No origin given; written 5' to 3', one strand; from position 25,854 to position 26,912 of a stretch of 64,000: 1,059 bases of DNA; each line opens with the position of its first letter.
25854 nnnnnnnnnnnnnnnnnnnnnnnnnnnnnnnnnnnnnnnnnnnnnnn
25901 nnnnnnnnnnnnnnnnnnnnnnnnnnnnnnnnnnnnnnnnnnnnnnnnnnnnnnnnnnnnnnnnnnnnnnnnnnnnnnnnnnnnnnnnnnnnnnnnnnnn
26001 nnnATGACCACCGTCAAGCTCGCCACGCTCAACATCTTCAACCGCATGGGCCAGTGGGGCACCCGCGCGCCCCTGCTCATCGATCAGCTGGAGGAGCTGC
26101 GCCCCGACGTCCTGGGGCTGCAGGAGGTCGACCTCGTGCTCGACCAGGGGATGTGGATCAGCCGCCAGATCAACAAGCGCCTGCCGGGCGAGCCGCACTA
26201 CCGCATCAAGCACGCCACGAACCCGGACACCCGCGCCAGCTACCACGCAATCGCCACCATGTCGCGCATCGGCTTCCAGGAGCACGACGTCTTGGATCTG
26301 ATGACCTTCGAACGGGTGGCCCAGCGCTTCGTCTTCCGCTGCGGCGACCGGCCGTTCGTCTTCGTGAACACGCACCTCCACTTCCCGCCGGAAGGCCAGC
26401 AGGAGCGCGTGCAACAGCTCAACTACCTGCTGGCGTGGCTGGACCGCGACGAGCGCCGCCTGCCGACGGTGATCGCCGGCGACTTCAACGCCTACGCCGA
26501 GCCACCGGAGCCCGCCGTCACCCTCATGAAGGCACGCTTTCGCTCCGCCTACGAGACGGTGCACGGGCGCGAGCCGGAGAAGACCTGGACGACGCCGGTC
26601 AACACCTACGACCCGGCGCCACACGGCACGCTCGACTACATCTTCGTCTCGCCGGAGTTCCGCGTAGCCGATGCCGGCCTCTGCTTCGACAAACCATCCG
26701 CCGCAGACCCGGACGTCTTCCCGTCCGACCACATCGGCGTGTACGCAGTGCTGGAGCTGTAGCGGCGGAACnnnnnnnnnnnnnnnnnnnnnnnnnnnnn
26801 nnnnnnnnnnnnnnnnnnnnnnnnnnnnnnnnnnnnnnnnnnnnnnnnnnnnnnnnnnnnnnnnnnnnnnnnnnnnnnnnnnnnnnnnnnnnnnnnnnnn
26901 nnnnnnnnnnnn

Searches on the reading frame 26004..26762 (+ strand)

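Call 60: search_protein_families(library=pfam, proteins=[window:26004-26762:+])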
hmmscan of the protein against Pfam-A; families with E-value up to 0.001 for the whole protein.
window:26004-26762:+ (252 aa): 1 family
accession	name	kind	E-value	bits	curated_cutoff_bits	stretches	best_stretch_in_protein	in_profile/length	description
PF03372.29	Exo_endo_phos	-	8.5e-24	84.9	24.5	1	8-243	2-225/225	Endonuclease/Exonuclease/phosphatase family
